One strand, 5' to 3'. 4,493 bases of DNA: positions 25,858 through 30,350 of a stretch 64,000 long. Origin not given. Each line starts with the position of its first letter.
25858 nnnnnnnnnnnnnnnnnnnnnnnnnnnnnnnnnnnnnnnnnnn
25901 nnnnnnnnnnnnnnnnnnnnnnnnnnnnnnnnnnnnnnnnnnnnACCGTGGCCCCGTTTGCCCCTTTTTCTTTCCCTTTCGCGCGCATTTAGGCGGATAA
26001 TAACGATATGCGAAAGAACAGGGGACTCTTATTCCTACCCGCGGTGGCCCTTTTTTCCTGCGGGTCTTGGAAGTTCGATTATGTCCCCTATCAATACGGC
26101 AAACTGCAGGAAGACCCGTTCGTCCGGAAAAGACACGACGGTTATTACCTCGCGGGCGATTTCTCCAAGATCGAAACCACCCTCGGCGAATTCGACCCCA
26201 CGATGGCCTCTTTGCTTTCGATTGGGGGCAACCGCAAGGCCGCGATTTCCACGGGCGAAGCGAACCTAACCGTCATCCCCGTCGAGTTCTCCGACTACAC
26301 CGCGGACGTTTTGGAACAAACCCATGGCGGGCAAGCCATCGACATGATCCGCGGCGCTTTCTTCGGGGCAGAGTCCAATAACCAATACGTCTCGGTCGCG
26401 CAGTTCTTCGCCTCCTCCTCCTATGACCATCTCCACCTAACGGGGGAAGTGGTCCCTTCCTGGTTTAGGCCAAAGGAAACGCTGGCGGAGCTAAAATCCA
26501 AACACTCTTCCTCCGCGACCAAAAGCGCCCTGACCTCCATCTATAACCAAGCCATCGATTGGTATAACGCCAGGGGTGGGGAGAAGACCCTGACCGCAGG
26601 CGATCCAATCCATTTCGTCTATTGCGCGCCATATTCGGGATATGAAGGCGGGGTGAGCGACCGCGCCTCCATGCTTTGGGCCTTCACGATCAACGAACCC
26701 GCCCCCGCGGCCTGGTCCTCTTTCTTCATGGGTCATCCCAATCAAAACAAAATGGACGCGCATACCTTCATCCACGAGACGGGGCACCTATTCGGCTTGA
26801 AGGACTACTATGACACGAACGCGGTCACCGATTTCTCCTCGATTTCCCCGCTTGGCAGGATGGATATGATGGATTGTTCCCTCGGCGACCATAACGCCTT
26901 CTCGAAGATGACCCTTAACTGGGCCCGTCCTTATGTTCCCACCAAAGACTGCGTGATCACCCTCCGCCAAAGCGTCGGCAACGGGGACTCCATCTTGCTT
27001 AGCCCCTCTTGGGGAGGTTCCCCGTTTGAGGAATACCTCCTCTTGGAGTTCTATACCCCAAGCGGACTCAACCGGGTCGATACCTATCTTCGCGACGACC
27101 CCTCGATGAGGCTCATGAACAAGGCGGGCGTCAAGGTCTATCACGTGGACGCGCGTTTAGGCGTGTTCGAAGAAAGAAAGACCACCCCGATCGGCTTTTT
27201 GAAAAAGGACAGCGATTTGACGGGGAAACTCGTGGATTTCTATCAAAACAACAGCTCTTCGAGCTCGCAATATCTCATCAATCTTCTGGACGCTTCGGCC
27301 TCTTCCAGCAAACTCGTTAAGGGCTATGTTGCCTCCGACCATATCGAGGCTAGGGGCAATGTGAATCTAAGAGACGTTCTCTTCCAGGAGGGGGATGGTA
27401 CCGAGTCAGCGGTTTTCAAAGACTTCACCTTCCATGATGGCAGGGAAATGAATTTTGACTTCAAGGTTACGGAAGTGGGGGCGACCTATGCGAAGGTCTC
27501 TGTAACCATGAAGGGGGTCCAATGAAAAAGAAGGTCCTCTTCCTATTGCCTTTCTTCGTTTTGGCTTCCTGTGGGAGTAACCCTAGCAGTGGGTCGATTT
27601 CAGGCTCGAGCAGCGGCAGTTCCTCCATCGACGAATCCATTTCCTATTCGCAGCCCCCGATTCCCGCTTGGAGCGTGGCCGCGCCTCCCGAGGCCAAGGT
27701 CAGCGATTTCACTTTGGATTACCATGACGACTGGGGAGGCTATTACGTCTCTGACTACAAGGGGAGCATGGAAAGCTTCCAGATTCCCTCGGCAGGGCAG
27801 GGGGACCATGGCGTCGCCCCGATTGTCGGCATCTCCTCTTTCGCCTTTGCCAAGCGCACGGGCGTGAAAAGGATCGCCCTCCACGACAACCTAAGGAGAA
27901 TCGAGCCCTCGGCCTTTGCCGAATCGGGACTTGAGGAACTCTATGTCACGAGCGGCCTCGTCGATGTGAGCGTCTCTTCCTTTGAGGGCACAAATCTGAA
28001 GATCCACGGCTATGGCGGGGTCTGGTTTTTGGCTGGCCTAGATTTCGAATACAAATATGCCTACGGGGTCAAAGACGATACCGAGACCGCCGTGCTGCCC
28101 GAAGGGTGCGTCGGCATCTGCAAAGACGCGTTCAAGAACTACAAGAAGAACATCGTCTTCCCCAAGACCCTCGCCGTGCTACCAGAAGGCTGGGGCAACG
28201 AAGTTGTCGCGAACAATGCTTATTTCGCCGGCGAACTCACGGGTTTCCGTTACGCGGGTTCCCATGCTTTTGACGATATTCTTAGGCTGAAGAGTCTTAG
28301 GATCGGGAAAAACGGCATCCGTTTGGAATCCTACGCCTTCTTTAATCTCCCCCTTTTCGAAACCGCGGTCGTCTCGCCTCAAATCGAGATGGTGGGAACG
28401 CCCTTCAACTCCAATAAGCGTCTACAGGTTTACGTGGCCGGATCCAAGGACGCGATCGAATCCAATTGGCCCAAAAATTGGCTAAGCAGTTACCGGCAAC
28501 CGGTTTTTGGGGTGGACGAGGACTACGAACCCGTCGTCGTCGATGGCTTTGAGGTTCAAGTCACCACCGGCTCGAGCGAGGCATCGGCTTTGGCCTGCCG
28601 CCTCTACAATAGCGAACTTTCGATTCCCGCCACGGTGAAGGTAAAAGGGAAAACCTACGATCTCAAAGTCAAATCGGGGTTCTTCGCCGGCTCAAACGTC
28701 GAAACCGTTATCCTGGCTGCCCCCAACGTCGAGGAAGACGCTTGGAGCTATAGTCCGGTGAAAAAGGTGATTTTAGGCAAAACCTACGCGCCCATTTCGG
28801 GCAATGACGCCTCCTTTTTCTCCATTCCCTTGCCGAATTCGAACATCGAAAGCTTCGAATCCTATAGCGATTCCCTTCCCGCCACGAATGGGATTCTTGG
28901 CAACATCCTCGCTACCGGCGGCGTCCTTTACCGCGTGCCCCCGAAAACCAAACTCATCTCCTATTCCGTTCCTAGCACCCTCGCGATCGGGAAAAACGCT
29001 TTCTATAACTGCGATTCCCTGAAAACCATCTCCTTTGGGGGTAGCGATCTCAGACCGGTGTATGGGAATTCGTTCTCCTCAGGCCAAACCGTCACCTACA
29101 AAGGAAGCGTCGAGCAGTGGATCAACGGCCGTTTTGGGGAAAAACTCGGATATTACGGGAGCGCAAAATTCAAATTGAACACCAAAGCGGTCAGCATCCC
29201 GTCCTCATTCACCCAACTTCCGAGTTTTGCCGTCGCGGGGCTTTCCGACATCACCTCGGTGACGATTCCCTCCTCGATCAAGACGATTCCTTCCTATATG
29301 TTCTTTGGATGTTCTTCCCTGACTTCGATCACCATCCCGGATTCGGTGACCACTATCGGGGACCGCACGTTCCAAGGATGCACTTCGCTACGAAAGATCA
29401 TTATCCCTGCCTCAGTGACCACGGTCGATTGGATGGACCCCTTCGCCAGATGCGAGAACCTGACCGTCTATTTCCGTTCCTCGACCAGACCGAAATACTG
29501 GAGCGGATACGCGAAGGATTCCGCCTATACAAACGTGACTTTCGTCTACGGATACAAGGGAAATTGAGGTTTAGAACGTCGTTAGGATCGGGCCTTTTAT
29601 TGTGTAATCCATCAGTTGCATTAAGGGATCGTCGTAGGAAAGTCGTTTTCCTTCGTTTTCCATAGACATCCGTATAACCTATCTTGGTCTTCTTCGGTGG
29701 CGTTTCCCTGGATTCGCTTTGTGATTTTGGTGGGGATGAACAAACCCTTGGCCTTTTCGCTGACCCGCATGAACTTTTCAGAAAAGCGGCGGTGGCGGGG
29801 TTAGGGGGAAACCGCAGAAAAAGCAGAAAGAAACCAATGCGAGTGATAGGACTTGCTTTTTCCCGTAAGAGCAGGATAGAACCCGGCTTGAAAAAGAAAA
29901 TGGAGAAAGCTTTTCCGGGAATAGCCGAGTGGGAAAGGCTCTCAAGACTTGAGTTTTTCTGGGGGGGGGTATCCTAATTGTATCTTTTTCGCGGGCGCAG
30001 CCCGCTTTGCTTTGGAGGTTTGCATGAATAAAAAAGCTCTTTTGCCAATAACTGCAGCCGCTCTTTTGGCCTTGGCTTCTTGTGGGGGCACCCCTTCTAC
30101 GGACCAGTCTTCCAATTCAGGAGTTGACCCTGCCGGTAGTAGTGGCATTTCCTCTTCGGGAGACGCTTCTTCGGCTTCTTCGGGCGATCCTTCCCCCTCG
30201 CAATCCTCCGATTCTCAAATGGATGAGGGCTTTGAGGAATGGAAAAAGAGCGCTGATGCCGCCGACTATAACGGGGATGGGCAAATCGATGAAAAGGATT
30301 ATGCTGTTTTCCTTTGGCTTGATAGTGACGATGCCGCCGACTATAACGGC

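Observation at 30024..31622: Lipoprotein made of ~11 tandem dockerin/EF-hand-like calcium-binding repeats encoded by ~81-bp DNA repeats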

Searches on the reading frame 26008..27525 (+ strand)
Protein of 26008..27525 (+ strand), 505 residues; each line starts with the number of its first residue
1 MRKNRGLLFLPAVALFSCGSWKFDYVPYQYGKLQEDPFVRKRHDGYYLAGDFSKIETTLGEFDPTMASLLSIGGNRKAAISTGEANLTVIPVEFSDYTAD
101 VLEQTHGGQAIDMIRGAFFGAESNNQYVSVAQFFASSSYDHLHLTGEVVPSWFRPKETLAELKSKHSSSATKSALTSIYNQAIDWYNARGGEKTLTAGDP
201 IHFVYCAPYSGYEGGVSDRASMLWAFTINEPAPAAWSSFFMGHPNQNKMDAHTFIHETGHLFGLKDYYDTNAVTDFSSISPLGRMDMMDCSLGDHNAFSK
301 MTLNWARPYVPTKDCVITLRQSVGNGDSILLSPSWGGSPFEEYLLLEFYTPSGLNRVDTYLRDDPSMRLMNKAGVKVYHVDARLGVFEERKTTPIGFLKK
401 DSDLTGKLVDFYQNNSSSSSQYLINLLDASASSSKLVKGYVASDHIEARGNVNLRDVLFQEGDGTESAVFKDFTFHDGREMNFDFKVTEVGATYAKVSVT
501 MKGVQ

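Call 3: search_protein_families(library=pfam, proteins=[window:26008-27525:+], max_evalue=1)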
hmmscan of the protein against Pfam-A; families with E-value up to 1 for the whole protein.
window:26008-27525:+ (505 aa): 4 families
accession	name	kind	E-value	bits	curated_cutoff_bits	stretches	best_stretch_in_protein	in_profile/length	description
PF13582.12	Reprolysin_3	-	0.043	14.8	22.4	1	240-264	96-120/123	Metallo-peptidase family M12B Reprolysin-like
PF05547.17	Peptidase_M6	-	0.043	13.5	22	0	252-273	227-248/294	Immune inhibitor A peptidase M6, catalytic domain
PF13688.12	Reprolysin_5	-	0.091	13.4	27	1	245-266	136-158/196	Metallo-peptidase family M12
PF17341.8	DUF5371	-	0.15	12.8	25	1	155-176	12-33/65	Family of unknown function (DUF5371)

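Call 19: search_protein_families(library=ncbifam, proteins=[window:26008-27522:+], max_evalue=0.1)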
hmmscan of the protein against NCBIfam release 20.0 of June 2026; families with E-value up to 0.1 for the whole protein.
window:26008-27522:+ (505 aa): 1 family
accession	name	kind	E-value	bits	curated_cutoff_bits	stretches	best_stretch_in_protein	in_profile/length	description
TIGR03296.1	M6dom_TIGR03296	domain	5.1e-16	59.4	110.8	1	92-353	4-272/286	M6 family metalloprotease domain-containing protein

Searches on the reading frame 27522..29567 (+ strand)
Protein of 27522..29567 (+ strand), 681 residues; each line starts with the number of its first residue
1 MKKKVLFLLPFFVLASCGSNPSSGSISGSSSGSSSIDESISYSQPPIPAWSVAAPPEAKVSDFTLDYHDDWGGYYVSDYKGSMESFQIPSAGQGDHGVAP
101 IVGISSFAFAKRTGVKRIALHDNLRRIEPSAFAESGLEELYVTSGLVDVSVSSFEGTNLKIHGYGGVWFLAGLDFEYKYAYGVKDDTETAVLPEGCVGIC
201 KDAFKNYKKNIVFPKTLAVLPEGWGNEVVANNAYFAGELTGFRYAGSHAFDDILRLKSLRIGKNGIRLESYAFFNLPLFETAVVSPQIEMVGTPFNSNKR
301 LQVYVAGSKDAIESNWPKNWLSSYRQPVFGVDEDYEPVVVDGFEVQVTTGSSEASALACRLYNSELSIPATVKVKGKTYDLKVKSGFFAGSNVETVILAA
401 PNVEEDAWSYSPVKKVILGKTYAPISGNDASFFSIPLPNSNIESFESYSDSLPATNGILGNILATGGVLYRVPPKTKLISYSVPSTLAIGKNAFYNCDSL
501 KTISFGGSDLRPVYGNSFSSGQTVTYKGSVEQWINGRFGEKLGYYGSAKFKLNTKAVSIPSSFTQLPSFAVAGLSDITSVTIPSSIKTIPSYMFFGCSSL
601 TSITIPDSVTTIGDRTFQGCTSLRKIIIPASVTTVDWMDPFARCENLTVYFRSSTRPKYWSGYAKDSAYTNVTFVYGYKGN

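Call 3: search_protein_families(library=pfam, proteins=[window:27522-29567:+], max_evalue=1)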
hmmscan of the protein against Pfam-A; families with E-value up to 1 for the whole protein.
window:27522-29567:+ (681 aa): 2 families
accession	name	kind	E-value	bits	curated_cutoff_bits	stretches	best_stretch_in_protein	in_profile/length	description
PF13306.12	LRR_5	-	1.7e-40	138.3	27.7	4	553-647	35-126/127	BspA type Leucine rich repeat region (6 copies)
PF13855.12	LRR_8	-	8.2e-09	35.5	27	1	585-627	12-55/61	Leucine rich repeat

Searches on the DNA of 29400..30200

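Call 95: search_rna_families(source=window, start=29400, end=30200, threshold=evalue, max_evalue=1)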
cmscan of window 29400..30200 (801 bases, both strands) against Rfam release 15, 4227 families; matches with E-value up to 1: 2.
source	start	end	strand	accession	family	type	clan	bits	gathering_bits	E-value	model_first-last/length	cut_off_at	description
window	29908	29942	+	RF03368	mir-1822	Gene; miRNA;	-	20.8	73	0.13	1-61/61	no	mir-1822 microRNA precursor family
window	30095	30179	+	RF01906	HOTAIR_3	Gene; lncRNA;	-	17.3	80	0.28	1-98/98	no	HOTAIR conserved region 3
